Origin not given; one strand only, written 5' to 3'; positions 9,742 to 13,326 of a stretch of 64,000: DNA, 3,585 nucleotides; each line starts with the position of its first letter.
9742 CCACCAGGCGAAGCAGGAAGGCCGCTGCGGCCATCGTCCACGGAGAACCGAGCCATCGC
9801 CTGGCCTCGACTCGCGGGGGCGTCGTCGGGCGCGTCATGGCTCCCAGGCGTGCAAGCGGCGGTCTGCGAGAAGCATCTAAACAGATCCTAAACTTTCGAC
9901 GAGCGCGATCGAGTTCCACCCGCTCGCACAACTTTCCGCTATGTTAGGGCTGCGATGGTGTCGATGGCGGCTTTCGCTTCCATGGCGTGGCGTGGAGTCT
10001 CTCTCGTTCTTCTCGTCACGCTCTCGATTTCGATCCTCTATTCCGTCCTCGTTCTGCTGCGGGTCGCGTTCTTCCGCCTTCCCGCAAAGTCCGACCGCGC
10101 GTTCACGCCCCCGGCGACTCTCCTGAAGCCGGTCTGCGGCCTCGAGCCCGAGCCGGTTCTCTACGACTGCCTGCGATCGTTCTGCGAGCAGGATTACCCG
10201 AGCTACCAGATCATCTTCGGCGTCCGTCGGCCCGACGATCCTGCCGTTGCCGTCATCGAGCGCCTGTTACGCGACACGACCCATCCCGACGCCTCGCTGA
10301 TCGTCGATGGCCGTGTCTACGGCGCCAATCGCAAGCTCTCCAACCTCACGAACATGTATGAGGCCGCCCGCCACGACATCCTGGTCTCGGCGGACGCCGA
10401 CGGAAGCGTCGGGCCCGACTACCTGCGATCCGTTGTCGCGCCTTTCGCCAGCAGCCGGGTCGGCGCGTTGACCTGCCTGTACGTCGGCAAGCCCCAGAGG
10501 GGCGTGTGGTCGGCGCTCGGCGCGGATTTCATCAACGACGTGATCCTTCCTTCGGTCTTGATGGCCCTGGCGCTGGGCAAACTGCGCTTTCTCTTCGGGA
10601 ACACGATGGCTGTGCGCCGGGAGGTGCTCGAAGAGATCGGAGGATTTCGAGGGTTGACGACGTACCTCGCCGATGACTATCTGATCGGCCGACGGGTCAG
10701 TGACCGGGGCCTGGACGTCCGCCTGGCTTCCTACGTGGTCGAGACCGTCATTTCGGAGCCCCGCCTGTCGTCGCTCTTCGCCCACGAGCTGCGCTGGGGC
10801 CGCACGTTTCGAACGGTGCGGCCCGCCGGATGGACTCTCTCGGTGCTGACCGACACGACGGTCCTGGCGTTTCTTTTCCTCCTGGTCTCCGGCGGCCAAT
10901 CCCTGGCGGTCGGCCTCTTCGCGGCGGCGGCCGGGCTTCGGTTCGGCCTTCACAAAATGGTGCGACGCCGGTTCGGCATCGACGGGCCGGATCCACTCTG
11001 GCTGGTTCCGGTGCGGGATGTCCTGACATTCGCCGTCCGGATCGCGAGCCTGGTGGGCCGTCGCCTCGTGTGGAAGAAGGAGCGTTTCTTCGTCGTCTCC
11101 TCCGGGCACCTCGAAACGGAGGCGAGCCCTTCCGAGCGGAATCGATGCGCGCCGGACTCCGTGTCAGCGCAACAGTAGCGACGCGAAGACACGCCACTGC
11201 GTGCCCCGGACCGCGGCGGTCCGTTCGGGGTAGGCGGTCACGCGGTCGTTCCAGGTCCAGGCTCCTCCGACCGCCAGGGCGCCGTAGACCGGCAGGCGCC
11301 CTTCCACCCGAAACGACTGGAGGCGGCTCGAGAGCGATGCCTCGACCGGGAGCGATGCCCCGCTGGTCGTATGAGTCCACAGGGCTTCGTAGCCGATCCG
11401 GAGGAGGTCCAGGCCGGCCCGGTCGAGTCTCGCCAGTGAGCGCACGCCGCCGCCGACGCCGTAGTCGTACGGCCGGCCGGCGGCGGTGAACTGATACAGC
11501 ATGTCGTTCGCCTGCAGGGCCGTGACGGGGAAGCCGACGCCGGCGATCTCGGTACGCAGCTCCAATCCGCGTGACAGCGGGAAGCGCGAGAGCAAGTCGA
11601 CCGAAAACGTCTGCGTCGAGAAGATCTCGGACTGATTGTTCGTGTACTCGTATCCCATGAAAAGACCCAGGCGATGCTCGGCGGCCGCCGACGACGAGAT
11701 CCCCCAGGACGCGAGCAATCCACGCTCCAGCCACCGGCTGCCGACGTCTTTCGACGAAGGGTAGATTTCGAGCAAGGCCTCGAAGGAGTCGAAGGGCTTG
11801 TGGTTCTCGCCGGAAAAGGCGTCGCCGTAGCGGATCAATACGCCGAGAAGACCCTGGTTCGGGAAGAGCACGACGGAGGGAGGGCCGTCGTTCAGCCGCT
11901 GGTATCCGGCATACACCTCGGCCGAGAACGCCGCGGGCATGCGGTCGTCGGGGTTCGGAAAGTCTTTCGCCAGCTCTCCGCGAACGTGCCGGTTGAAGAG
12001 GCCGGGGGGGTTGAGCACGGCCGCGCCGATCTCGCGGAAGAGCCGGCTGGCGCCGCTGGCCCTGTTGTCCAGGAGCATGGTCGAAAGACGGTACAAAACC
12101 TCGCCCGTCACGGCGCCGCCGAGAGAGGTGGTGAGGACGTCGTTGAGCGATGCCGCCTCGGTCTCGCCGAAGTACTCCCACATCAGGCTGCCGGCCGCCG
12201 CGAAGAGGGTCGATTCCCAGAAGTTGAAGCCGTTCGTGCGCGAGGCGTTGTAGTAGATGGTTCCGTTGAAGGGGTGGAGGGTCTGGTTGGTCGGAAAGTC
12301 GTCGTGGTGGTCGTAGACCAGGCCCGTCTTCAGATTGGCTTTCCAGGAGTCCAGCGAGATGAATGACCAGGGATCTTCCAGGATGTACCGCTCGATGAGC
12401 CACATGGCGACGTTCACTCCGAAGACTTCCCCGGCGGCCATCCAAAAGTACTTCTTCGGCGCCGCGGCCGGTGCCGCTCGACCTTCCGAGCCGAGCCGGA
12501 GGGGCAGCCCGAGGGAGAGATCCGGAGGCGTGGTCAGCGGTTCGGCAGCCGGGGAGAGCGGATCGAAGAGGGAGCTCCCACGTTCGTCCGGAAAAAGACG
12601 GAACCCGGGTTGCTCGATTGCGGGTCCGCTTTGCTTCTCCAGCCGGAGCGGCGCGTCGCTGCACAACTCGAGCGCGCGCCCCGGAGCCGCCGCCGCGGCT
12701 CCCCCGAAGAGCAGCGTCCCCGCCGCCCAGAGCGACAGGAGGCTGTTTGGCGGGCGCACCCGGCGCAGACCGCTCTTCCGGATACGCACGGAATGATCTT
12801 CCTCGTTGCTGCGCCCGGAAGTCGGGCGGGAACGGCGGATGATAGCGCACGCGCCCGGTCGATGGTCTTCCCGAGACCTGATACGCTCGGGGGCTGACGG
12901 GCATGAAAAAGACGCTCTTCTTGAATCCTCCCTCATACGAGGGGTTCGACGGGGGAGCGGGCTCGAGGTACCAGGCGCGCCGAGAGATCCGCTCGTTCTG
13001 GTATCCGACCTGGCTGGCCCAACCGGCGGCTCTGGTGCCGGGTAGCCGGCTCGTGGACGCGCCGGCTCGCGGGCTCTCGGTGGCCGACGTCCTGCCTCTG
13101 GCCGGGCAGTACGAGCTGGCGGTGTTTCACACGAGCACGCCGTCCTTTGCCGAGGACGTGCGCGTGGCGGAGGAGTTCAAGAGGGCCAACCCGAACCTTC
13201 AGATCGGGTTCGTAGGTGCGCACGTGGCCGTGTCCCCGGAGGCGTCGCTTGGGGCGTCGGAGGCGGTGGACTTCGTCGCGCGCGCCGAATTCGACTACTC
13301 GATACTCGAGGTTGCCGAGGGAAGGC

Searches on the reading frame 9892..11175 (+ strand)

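Call 42: search_protein_families(library=pfam, proteins=[window:9892-11175:+], max_evalue=0.01)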
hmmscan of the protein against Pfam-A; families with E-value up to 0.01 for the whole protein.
window:9892-11175:+ (428 aa): 4 families
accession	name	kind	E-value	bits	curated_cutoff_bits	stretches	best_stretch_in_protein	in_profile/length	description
PF13506.12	Glyco_transf_21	-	2.8e-42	144.6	21.7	1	134-304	3-174/174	Glycosyl transferase family 21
PF13641.12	Glyco_tranf_2_3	-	3.8e-27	96.2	27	1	81-305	7-230/230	Glycosyltransferase like family 2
PF13632.12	Glyco_trans_2_3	-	5.4e-22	79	27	1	168-349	6-194/198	Glycosyl transferase family group 2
PF00535.33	Glycos_transf_2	-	1e-08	35.7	23.3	1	87-250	10-168/168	Glycosyl transferase family 2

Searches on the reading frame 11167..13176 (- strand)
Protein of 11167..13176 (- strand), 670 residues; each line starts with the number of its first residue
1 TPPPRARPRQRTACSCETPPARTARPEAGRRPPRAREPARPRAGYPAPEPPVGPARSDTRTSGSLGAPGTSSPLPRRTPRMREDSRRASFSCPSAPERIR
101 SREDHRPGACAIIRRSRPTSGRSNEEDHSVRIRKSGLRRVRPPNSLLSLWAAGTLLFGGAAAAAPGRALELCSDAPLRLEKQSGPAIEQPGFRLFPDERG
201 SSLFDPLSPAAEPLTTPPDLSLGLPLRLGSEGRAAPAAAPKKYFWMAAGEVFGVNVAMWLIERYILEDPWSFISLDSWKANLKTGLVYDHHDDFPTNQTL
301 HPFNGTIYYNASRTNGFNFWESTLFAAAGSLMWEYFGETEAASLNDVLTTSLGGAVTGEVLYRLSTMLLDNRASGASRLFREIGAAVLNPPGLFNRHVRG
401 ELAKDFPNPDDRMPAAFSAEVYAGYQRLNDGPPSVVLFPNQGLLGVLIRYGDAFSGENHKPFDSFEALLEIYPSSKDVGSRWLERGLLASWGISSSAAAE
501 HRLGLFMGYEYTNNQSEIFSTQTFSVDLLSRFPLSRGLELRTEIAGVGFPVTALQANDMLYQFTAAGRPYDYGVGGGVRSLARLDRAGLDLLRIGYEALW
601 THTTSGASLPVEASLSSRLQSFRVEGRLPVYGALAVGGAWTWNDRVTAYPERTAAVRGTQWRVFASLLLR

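Call 42: search_protein_families(library=pfam, proteins=[window:11167-13176:-], max_evalue=0.01)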
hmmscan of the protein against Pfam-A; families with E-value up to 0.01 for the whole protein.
window:11167-13176:- (670 aa): 1 family
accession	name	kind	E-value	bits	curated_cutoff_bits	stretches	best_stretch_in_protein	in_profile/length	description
PF13084.11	DUF3943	-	3.9e-32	110.8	27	1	291-390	6-107/108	Domain of unknown function (DUF3943)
